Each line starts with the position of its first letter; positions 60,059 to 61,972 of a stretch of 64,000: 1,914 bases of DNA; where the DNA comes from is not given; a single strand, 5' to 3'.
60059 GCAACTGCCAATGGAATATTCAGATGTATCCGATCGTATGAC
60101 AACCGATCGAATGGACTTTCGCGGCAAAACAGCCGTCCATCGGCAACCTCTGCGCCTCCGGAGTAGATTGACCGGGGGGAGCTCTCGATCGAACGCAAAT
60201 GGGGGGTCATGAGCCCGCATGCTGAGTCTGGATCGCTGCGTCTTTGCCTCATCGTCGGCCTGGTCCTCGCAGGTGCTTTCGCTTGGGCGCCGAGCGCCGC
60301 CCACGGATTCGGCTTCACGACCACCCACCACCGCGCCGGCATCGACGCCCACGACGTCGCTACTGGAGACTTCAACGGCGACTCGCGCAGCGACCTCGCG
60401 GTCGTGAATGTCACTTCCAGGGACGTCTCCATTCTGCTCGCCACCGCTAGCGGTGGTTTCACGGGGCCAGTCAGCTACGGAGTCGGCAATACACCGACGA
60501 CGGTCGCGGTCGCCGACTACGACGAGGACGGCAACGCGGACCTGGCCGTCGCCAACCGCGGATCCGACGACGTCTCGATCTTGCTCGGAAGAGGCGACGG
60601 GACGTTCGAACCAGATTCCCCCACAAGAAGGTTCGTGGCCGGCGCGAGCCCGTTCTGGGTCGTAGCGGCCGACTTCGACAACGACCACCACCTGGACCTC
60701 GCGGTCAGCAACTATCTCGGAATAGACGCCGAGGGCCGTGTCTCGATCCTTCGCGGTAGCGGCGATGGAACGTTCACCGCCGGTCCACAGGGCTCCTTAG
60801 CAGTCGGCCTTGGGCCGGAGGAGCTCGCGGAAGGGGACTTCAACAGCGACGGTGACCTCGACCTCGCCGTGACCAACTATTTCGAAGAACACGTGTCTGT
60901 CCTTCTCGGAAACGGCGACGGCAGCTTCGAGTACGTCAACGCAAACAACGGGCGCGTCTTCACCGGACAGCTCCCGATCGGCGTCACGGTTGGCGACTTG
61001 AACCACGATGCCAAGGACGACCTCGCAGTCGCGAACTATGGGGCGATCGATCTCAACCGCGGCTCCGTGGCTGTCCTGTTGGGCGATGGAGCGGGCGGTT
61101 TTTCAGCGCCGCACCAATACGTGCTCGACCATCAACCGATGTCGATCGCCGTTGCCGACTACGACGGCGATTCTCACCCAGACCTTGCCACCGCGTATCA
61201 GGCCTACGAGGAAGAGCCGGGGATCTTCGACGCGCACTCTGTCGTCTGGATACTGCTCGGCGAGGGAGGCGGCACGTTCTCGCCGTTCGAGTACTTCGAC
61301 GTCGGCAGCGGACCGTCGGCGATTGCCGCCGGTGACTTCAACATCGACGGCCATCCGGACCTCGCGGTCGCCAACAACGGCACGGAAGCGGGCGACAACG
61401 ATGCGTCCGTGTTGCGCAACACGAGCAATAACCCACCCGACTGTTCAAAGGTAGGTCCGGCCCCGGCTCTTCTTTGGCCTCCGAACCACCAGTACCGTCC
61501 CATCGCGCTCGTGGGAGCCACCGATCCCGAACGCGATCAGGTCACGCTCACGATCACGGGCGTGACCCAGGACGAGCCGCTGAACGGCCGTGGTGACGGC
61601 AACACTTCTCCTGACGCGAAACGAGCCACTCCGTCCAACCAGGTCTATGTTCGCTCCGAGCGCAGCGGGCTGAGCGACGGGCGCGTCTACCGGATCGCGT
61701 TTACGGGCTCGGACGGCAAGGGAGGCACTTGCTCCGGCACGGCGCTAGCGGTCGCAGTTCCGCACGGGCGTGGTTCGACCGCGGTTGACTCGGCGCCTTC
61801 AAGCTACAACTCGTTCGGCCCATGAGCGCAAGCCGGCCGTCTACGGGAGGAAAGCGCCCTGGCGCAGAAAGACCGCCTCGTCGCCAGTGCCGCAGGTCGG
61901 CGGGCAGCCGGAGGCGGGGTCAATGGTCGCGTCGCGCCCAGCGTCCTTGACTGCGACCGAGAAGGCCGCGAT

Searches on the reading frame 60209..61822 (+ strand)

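Call 53: search_protein_families(library=pfam, proteins=[window:60209-61822:+], max_evalue=0.0001)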
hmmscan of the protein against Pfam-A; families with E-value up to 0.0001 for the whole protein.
window:60209-61822:+ (538 aa): 2 families
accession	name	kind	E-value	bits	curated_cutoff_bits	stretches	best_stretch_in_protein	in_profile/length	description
PF13517.12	FG-GAP_3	-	1.6e-45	154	26.9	6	103-166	1-61/61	FG-GAP-like repeat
PF01839.29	FG-GAP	-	6.6e-33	112.5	22.1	0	311-333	3-25/37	FG-GAP repeat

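Call 83: search_protein_families(library=pfam, proteins=[L005:2371-3687:+, L005:3740-5716:-, L005:5756-7300:+, L005:20620-21726:-, L005:1109-2353:-, L009:817-3060:-, L009:4756-8421:+, L009:8648-9628:+, L009:18782-20494:+, L009:20526-22931:-], max_evalue=0.0001)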
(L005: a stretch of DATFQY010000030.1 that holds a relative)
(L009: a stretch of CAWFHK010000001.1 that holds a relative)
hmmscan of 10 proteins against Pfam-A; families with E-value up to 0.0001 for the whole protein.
L005:2371-3687:+ (439 aa): 1 family
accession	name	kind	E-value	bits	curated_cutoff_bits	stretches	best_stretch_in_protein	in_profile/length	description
PF00202.27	Aminotran_3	-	6.7e-60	203.3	30.5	1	42-344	10-326/403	Aminotransferase class-III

L005:3740-5716:- (659 aa): 3 families
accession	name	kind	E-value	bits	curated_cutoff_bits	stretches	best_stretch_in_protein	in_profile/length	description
PF00999.27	Na_H_Exchanger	-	1.9e-58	198.6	26.2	1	14-373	2-373/375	Sodium/hydrogen exchanger, transmembrane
PF02254.24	TrkA_N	-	4.7e-20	72.5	23.8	1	411-524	1-114/116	TrkA-N domain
PF02080.26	TrkA_C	-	3.4e-11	43.3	27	1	590-651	5-65/71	TrkA-C domain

L005:5756-7300:+ (515 aa): 2 families
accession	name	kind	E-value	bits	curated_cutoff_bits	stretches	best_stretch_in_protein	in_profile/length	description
PF00854.27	PTR2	-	2.2e-66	224.8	27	1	91-451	2-374/392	POT family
PF07690.21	MFS_1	-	8.4e-27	94.4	33.4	1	32-306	6-288/347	Major Facilitator Superfamily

L005:20620-21726:- (369 aa): 0 families

L005:1109-2353:- (415 aa): 0 families

L009:817-3060:- (748 aa): 0 families

L009:4756-8421:+ (1222 aa): 0 families

L009:8648-9628:+ (327 aa): 3 families
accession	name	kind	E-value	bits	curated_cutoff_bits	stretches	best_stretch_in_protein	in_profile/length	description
PF00196.25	GerE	-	1e-13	51.1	23.5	1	244-295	2-53/57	Bacterial regulatory proteins, luxR family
PF00072.30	Response_reg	-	8.4e-07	29.6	30.2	1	95-202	2-110/111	Response regulator receiver domain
PF08281.18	Sigma70_r4_2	-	4.6e-05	23.4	25.7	1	242-287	8-54/54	Sigma-70, region 4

L009:18782-20494:+ (571 aa): 0 families

L009:20526-22931:- (802 aa): 8 families
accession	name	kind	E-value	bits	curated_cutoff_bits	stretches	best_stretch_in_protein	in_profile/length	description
PF00989.32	PAS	-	2.1e-36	124.8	22.6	2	308-415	5-113/113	PAS fold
PF08448.16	PAS_4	-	1.1e-27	96.9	23.1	2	311-419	2-109/110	PAS fold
PF13426.13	PAS_9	-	1.5e-27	96.3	27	2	316-416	3-102/103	PAS domain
PF08447.18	PAS_3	-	1.7e-27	95.9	25.6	2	204-275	1-73/89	PAS fold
PF02518.31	HATPase_c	-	4.4e-22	79.1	26.4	1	541-661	2-109/111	Histidine kinase-, DNA gyrase B-, and HSP90-like ATPase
PF00072.30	Response_reg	-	5.4e-18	65.6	30.2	1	685-796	1-110/111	Response regulator receiver domain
PF13188.13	PAS_8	-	1.6e-15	56.8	21.8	2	305-352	2-50/65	PAS domain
PF00512.31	HisKA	-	5.3e-09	36.4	26.9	1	435-497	3-64/66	His Kinase A (phospho-acceptor) domain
